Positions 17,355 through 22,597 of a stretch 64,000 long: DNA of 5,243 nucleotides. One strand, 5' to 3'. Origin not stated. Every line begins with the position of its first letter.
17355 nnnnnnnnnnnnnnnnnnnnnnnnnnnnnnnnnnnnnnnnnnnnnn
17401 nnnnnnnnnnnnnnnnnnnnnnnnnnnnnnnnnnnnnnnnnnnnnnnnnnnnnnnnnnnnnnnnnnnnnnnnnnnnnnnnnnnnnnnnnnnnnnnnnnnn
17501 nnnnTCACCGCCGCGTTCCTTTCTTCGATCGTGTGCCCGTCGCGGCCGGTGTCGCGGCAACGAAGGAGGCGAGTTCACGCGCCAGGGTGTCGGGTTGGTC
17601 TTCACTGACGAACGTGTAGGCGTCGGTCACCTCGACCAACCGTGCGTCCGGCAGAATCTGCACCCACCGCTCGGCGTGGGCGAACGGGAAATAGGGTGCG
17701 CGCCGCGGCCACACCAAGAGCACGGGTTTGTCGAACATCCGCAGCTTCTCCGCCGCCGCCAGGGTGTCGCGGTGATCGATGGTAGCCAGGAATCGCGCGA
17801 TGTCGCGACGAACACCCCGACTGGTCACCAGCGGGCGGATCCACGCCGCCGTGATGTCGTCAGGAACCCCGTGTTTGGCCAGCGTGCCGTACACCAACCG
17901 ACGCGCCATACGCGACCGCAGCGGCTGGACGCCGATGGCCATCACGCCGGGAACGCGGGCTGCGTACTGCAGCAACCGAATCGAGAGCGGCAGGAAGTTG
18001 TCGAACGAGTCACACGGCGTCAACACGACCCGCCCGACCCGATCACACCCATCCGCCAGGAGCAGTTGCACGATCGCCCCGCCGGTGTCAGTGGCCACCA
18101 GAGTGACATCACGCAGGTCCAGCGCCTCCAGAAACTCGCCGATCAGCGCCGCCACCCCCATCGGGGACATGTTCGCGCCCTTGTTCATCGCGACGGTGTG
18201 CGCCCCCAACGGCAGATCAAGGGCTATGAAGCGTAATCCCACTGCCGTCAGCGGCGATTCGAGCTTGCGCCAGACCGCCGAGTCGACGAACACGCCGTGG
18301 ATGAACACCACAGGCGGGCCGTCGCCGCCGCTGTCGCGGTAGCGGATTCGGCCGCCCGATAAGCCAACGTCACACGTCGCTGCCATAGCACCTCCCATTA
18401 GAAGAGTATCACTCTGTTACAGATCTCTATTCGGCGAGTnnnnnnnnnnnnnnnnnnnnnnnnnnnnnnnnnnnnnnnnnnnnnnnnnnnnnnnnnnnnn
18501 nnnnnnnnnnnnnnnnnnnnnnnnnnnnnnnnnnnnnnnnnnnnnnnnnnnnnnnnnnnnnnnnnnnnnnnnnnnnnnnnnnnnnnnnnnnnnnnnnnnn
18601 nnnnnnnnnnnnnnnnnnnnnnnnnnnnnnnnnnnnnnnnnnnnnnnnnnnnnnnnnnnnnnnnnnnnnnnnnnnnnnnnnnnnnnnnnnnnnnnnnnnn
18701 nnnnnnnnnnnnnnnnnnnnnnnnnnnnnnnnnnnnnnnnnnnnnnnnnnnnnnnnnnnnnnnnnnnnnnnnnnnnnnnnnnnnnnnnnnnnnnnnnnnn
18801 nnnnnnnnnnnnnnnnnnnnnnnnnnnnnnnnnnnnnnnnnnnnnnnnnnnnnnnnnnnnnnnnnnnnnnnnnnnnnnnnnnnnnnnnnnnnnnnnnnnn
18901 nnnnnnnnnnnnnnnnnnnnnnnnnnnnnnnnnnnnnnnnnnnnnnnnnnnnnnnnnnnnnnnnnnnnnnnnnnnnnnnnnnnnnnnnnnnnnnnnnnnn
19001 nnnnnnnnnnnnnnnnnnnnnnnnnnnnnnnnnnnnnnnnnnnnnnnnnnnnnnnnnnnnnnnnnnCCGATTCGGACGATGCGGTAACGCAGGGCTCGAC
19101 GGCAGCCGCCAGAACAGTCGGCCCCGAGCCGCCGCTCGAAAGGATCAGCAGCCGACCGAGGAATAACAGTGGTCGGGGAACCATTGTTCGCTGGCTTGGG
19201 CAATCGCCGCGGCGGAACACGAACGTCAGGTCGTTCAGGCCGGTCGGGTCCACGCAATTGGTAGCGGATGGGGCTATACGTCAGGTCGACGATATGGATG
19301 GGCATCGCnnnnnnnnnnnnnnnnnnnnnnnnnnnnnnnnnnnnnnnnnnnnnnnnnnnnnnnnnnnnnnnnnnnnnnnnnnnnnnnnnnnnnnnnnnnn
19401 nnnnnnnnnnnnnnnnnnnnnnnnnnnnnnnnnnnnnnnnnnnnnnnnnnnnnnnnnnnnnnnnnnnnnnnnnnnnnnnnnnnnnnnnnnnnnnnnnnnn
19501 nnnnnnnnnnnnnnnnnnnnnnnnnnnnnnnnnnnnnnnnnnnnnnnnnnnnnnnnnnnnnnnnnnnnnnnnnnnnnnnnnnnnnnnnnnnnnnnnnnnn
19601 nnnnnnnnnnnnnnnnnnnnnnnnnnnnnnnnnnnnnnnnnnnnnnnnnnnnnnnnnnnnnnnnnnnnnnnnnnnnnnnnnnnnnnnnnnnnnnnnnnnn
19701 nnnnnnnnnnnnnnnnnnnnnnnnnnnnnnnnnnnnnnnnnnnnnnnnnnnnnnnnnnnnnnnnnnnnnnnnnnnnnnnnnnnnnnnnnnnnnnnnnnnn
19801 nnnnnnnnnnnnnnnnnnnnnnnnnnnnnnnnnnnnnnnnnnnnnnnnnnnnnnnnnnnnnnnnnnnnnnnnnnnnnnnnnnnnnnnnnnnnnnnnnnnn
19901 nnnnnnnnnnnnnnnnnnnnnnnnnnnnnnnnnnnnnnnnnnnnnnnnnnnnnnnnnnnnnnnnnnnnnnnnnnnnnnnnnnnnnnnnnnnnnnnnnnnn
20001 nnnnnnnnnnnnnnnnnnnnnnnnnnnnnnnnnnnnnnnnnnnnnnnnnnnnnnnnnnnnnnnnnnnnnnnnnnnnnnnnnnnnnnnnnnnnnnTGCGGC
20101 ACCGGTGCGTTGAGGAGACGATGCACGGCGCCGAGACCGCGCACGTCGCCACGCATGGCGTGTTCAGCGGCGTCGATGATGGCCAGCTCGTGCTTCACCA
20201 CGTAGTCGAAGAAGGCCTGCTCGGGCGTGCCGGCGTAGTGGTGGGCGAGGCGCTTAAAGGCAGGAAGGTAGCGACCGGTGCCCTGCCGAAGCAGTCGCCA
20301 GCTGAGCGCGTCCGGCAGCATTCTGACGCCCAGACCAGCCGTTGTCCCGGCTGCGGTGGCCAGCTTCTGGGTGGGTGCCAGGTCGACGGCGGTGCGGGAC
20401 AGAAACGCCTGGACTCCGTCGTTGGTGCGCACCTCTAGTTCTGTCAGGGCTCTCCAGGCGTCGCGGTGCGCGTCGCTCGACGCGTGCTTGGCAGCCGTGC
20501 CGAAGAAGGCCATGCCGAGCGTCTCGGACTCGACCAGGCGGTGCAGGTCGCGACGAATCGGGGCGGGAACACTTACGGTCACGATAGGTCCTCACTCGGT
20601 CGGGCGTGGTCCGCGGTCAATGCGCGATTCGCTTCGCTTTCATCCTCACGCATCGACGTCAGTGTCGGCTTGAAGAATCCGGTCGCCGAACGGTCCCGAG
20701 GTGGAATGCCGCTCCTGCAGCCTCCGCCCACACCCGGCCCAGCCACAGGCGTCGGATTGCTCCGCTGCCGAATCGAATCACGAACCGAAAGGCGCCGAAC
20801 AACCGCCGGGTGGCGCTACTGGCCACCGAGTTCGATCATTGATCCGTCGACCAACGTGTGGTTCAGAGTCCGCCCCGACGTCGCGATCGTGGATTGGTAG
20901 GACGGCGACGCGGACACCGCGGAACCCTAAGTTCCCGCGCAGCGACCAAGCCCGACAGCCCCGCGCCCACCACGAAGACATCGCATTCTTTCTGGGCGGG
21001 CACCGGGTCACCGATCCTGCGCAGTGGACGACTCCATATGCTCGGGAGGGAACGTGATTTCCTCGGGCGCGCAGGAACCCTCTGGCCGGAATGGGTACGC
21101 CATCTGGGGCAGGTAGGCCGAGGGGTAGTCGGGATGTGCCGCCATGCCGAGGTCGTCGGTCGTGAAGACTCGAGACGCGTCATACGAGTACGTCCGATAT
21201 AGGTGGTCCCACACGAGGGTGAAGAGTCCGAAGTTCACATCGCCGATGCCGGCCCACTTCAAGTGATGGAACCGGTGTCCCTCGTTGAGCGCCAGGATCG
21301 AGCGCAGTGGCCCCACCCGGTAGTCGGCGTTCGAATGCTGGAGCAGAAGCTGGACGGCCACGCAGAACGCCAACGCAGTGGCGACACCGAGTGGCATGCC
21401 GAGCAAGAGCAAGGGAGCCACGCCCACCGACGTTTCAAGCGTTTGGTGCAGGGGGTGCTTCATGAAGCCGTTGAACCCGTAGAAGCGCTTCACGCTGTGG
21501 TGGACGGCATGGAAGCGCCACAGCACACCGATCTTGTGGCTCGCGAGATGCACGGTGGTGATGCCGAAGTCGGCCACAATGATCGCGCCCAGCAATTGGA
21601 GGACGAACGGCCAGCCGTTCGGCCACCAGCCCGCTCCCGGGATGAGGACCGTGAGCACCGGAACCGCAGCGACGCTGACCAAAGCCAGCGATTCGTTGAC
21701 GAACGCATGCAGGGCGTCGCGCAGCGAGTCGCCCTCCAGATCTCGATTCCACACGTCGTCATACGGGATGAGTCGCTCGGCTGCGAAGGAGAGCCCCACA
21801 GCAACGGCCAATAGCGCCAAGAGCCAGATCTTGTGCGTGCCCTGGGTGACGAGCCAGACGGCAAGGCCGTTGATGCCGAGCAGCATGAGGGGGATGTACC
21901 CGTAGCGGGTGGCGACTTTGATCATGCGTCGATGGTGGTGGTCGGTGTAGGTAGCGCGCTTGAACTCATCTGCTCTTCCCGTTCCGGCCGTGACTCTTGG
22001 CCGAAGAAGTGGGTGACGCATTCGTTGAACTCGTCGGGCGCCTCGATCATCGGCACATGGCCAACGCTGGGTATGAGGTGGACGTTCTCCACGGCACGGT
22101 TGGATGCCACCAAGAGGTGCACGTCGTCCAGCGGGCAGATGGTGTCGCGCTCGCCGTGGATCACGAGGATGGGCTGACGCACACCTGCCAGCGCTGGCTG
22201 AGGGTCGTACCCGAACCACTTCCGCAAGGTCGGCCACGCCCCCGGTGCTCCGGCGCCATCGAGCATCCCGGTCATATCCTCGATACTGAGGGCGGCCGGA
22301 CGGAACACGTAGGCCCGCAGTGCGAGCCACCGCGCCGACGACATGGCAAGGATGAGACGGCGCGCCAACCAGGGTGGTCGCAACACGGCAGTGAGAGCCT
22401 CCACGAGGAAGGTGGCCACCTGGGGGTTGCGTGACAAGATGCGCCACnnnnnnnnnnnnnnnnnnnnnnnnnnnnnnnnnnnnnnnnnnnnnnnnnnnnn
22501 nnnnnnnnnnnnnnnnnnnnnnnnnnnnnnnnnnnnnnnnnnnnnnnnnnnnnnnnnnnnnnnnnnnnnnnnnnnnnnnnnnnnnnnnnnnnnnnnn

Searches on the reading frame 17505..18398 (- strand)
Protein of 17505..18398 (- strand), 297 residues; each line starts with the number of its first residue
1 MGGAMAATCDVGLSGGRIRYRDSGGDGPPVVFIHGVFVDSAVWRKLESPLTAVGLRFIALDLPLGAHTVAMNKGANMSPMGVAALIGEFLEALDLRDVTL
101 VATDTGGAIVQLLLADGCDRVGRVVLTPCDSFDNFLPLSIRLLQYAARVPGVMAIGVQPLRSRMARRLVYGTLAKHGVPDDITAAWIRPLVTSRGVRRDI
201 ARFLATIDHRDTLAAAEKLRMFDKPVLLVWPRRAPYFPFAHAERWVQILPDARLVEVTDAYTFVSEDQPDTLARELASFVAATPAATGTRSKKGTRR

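Call 70: search_protein_families(library=pfam, proteins=[window:17505-18398:-])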
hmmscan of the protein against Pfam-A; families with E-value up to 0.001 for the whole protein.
window:17505-18398:- (297 aa): 2 families
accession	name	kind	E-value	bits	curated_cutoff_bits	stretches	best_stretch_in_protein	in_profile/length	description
PF00561.26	Abhydrolase_1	-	5.6e-16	59.4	25.8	1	28-267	1-243/245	alpha/beta hydrolase fold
PF12697.13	Abhydrolase_6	-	6.5e-12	47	26.3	1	30-274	1-216/217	Alpha/beta hydrolase family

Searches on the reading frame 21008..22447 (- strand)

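Call 36: search_protein_families(library=pfam, proteins=[window:21008-22447:-])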
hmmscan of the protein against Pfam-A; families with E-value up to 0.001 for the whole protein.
window:21008-22447:- (479 aa): 1 family
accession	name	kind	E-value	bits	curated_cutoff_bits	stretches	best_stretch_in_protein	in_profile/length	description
PF04116.19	FA_hydroxylase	-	8.8e-21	75.1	31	1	286-419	2-132/132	Fatty acid hydroxylase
